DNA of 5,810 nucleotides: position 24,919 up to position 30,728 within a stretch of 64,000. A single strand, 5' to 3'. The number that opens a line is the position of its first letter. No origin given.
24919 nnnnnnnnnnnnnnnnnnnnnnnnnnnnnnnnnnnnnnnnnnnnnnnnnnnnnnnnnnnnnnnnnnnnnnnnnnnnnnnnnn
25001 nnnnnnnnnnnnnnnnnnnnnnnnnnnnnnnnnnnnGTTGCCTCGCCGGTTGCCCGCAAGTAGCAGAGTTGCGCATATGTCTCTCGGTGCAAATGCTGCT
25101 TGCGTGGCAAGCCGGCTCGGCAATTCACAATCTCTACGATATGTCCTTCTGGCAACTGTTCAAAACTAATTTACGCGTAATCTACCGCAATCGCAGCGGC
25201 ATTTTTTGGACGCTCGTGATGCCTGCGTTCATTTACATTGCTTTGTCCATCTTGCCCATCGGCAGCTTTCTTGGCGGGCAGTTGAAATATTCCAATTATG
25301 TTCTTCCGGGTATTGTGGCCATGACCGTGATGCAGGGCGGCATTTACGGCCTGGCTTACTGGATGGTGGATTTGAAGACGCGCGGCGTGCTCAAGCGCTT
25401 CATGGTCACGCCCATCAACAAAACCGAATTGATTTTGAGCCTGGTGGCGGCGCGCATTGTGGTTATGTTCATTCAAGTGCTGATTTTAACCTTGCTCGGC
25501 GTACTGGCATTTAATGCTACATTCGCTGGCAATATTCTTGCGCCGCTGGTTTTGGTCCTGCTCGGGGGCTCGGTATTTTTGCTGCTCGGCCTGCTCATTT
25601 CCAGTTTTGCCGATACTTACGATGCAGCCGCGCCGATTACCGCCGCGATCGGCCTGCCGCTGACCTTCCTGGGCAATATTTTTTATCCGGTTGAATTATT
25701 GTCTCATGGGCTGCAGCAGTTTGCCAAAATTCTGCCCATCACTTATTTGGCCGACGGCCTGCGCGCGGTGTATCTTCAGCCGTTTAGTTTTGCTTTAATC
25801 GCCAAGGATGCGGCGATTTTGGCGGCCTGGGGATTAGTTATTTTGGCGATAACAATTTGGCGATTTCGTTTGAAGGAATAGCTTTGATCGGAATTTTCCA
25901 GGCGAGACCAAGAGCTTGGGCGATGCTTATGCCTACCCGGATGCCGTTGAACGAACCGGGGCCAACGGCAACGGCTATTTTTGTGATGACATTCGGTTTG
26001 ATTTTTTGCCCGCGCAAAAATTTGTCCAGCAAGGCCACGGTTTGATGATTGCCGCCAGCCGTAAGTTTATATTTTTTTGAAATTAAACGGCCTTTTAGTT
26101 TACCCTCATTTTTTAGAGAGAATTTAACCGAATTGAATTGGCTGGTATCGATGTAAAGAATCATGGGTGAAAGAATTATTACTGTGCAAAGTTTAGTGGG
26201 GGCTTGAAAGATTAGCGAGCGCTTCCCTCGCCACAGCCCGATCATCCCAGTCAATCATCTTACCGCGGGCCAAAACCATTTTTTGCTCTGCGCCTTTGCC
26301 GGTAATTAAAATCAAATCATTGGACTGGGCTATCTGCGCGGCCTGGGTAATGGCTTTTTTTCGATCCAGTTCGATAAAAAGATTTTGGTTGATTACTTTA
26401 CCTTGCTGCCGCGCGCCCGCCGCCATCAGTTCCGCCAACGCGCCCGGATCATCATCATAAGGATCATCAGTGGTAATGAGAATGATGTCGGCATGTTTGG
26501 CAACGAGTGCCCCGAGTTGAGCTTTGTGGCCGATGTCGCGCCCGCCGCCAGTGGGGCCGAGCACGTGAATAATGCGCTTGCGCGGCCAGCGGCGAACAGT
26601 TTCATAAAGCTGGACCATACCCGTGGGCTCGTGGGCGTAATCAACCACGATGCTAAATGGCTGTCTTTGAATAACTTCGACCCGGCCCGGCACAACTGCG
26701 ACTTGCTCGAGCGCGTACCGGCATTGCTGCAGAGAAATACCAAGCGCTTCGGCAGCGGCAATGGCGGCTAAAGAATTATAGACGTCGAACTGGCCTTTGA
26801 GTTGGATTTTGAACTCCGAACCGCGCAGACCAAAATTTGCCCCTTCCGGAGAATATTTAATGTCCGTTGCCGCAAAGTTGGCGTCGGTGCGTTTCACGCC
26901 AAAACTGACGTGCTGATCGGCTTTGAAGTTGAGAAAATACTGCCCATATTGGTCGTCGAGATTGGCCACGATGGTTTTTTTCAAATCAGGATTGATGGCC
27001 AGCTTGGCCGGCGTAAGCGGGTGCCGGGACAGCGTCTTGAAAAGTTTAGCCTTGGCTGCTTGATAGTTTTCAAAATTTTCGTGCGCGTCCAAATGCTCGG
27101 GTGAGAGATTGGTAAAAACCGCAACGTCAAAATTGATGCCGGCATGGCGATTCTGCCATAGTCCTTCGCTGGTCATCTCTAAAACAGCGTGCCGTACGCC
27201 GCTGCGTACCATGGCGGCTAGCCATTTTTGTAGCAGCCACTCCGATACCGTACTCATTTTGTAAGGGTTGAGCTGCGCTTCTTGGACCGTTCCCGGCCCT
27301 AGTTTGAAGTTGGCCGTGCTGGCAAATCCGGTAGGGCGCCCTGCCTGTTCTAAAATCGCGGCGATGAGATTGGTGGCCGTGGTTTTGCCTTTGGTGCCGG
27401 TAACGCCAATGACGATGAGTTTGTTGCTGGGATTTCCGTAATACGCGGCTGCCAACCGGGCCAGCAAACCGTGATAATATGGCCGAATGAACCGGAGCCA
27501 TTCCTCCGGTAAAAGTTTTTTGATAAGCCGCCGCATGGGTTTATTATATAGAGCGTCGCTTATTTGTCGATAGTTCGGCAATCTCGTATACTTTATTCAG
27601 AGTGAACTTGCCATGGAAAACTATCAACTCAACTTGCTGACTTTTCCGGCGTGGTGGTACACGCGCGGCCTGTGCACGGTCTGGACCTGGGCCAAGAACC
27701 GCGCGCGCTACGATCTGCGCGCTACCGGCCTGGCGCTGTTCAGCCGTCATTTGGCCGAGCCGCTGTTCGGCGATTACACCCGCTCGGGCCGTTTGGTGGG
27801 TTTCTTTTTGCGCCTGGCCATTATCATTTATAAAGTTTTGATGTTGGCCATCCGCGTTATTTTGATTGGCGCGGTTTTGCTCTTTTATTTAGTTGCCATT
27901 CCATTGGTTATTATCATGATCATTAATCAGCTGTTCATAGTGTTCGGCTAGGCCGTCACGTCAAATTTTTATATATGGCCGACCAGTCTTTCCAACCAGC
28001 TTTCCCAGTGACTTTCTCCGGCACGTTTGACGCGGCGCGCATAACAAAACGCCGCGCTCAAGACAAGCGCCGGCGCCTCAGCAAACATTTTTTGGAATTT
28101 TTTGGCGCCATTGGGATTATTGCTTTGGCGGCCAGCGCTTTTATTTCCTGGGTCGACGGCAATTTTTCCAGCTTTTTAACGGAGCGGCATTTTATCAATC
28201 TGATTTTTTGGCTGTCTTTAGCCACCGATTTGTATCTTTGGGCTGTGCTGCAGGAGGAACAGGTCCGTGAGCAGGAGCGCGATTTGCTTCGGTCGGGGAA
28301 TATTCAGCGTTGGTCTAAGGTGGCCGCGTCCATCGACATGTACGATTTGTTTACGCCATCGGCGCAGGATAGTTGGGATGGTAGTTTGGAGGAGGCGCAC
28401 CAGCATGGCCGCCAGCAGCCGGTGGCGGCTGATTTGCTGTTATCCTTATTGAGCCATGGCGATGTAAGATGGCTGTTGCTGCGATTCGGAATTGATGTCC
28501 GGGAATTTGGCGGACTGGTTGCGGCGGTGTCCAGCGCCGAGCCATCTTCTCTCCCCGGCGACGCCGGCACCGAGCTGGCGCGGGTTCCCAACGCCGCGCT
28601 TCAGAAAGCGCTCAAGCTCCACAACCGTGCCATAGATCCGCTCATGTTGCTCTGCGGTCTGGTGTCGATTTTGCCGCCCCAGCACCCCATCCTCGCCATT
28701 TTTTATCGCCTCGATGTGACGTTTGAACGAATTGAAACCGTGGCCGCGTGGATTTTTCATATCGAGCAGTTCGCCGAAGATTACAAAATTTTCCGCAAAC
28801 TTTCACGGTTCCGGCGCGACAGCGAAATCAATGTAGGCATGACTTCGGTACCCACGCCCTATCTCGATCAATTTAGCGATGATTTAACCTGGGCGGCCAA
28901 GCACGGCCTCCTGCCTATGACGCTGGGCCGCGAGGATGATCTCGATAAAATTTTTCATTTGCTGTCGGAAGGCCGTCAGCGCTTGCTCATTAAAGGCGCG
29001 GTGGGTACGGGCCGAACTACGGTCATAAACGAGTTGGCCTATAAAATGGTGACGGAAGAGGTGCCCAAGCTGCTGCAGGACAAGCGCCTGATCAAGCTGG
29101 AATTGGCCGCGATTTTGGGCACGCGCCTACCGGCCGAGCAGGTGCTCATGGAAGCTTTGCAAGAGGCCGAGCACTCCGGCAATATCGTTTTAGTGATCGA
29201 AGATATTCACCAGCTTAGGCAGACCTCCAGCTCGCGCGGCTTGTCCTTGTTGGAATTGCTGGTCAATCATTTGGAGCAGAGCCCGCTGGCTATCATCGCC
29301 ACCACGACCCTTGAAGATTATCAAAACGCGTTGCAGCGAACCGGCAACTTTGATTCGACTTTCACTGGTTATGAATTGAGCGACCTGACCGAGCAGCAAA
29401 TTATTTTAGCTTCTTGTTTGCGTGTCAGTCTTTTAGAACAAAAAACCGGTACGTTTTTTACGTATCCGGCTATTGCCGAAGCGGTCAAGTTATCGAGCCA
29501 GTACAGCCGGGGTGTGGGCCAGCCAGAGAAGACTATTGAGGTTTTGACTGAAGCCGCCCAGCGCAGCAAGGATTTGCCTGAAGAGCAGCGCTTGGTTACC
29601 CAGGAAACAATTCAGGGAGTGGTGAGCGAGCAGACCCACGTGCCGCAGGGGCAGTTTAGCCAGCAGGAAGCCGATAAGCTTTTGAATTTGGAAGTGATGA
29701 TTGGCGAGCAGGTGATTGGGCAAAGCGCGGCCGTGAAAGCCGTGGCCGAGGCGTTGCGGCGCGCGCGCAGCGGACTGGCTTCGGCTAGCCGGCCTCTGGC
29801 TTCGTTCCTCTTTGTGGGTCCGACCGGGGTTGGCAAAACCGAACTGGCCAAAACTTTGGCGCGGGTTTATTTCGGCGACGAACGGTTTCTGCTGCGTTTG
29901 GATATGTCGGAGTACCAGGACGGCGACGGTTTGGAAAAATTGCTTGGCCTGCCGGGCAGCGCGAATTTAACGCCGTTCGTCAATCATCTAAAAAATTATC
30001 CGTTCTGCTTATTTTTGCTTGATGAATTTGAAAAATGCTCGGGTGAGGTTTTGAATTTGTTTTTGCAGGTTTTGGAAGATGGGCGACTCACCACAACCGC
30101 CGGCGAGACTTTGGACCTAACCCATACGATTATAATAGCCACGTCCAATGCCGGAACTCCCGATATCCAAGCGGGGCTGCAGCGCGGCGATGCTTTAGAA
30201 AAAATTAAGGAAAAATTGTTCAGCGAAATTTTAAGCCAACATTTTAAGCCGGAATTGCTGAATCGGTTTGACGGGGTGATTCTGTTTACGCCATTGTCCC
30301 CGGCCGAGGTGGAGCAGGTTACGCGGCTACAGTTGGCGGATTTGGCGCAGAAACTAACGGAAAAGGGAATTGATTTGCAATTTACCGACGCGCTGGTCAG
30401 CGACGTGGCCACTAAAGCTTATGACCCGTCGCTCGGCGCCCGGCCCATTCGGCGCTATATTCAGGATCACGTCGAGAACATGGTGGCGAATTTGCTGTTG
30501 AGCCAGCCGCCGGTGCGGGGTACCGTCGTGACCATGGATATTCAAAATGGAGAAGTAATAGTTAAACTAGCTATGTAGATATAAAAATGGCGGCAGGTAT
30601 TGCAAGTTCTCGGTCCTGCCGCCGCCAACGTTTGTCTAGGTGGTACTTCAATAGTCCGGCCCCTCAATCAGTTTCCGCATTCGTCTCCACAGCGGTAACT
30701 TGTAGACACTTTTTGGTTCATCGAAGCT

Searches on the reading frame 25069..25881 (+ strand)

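Call 52: search_protein_families(library=pfam, proteins=[window:25069-25881:+], max_evalue=0.0001)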
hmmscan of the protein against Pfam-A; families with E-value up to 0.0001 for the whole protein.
window:25069-25881:+ (270 aa): 3 families
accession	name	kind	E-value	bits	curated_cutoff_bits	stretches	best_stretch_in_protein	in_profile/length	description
PF01061.29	ABC2_membrane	-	3e-23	82.9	26.9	1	26-235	2-210/211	ABC-2 type transporter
PF12698.13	ABC2_membrane_3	-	2.1e-21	76.8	31.6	1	72-264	158-347/347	ABC-2 family transporter protein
PF12679.13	ABC2_membrane_2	-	2.1e-05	24.4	27.2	0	103-267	94-279/283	ABC-2 family transporter protein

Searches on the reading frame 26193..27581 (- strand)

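Call 52: search_protein_families(library=pfam, proteins=[window:26193-27581:-], max_evalue=0.0001)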
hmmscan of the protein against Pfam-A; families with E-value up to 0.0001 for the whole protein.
window:26193-27581:- (462 aa): 2 families
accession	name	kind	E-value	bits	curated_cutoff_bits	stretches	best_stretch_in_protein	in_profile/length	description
PF08245.18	Mur_ligase_M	-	9e-45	153.5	24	1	60-277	1-200/200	Mur ligase middle domain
PF02875.26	Mur_ligase_C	-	2.1e-23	84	28.4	1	299-430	1-127/127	Mur ligase, glutamate ligase domain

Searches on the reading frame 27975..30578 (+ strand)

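Call 53: search_protein_families(library=pfam, proteins=[window:27975-30578:+], max_evalue=0.0001)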
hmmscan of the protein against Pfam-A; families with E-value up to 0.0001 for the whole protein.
window:27975-30578:+ (867 aa): 8 families
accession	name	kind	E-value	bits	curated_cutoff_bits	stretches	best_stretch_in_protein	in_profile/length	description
PF07724.20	AAA_2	-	6.2e-37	127.6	27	1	606-766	1-164/166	AAA domain (Cdc48 subfamily)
PF10431.15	ClpB_D2-small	-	4.9e-20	71.8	21.9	1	774-850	1-77/81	C-terminal, D2-small domain, of ClpB protein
PF00004.35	AAA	-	2.7e-16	60.7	21.2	2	338-463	2-127/131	ATPase family associated with various cellular activities (AAA)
PF07728.20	AAA_5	-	5.5e-12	46.3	22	1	611-726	2-123/139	AAA domain (dynein-related subfamily)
PF13191.12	AAA_16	-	2e-10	41.8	32.6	0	318-441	4-167/167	AAA ATPase domain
PF13401.12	AAA_22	-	3.2e-09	37.6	27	0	333-443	4-123/130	AAA domain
PF20720.3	nSTAND3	-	7.3e-06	26.2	27.2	0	333-363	16-46/155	Novel STAND NTPase 3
PF12775.13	AAA_7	-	1.3e-05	25.3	25.8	0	610-649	35-74/181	P-loop containing dynein motor region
